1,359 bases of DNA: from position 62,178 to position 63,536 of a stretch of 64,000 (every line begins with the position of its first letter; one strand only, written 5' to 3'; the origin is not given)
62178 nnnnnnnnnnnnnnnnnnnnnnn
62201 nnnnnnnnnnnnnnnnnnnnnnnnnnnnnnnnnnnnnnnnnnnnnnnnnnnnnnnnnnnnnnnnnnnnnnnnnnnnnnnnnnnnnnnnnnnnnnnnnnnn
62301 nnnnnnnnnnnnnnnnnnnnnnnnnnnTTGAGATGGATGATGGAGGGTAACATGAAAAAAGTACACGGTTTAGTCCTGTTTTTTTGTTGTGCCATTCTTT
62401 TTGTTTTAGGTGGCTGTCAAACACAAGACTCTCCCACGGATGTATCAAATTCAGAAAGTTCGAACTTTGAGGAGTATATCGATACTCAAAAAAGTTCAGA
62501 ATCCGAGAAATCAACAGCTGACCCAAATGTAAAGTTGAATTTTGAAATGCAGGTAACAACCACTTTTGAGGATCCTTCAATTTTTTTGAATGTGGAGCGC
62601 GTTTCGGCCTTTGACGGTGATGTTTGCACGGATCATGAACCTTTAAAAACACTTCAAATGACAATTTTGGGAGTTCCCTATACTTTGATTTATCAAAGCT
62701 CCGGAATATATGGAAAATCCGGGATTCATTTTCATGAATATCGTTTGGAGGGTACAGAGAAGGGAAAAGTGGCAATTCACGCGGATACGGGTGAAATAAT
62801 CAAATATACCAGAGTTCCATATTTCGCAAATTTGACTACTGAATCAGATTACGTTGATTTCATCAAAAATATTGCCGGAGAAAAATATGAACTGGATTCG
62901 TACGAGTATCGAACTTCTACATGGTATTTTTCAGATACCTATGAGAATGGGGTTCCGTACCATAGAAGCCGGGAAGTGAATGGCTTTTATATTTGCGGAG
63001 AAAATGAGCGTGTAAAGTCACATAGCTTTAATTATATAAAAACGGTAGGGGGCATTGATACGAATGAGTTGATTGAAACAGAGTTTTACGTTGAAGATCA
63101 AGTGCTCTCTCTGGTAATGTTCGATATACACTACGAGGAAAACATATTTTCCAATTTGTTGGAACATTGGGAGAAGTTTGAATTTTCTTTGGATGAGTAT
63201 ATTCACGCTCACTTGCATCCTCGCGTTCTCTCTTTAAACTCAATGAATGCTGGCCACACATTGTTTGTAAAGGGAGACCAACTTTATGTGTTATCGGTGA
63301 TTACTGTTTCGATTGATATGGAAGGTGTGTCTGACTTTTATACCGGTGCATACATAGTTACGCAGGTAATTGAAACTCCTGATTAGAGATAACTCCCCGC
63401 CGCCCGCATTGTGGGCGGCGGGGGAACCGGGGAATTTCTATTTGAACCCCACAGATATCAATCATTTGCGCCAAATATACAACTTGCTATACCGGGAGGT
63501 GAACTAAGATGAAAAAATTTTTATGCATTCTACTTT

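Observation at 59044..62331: Mosaic exported protein: GC-typical 5' two-thirds, low-GC 3' third encoding a lectin domain and a putative His/Cys-dyad domain (cassette-like C-terminal replacement)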

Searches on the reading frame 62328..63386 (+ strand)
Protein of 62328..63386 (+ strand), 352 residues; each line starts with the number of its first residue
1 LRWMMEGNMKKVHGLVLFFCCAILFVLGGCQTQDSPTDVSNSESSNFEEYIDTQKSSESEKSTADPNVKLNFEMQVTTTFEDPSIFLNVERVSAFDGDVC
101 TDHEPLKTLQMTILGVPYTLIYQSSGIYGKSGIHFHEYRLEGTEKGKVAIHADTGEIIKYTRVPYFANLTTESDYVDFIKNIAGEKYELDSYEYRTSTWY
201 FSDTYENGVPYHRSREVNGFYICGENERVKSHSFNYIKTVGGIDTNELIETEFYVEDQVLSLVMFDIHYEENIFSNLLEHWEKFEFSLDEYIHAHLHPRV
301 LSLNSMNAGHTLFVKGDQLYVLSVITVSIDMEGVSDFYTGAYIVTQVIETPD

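Call 4: search_protein_families(library=pfam, proteins=[window:62328-63386:+], max_evalue=0.1)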
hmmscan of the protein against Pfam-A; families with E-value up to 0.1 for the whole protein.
window:62328-63386:+ (352 aa): 0 families

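Call 5: search_protein_families(library=ncbifam, proteins=[window:62328-63386:+], max_evalue=0.1)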
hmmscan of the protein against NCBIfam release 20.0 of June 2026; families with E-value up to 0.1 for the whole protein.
window:62328-63386:+ (352 aa): 1 family
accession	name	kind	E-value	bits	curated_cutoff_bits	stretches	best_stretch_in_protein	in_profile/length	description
NF053690.1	BamK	equivalog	0.0083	16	120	1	9-64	1-55/199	BamK family beta-barrel-assembly machinery protein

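Call 54: find_homologous_proteins(query=window:62352-63386:+, max_evalue=0.001)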
Query window:62352-63386:+ (344 aa): 1 proteins with E <= 0.001 among 3617 candidates.
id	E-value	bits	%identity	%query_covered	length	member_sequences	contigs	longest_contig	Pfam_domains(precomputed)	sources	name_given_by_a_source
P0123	3.2e-229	778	100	100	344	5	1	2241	-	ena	-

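Call 71: search_solved_structures(query=A4, max_evalue=10)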
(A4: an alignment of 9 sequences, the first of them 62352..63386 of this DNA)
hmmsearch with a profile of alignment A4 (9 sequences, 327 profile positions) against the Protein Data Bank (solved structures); distinct sequences matched with E-value up to 10: 8.
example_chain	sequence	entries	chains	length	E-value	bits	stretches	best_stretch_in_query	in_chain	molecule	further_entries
9xf5_A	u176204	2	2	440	0.018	17.6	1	1-71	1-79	ABC transporter substrate-binding protein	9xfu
6fcg_A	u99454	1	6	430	0.024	17.2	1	1-41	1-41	Glycoside hydrolase, GH17 family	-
6all_A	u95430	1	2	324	0.031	16.8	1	1-46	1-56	Fe(3+)-citrate-binding protein yfmC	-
28li_A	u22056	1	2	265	0.069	15.7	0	2-42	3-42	Uncharacterized conserved protein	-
7e7m_A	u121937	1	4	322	0.32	13.5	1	2-83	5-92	D-ribose ABC transporter substrate-binding protein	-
4n91_A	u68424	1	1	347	0.38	13.2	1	3-88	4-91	TRAP dicarboxylate transporter, DctP subunit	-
2yp6_A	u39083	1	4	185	0.54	12.7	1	1-39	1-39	THIOREDOXIN FAMILY PROTEIN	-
3ct4_A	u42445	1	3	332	0.87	12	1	202-261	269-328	PTS-dependent dihydroxyacetone kinase, dihydroxyacetone-binding subunit dhaK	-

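Call 72: search_protein_families(library=pfam, alignment_id=A4, max_evalue=1)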
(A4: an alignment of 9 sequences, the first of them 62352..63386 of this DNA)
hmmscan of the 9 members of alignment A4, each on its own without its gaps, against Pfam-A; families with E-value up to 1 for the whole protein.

A. member 1, window:62352-63386:+ (344 aa): 0 families

B. families by the number of members that match (of 9 scanned): 10 families
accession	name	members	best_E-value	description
PF11514.14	DUF3219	1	0.018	Protein of unknown function (DUF3219)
PF20205.3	DUF6567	1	0.032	Family of unknown function (DUF6567)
PF15655.11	Imm-NTF2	1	0.036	NTF2 fold immunity protein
PF24136.1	DUF7403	1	0.049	Domain of unknown function (DUF7403)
PF02831.20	gpW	1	0.097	gpW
PF03413.25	PepSY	1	0.14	Peptidase propeptide and YPEB domain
PF02839.19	CBM_5_12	1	0.14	Carbohydrate-binding module family 5/12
PF11566.13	PI31_Prot_N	1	0.21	PI31 proteasome regulator N-terminal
PF08458.16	PH_2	1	0.23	Plant pleckstrin homology-like region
PF11586.13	DUF3242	1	0.27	Protein of unknown function (DUF3242)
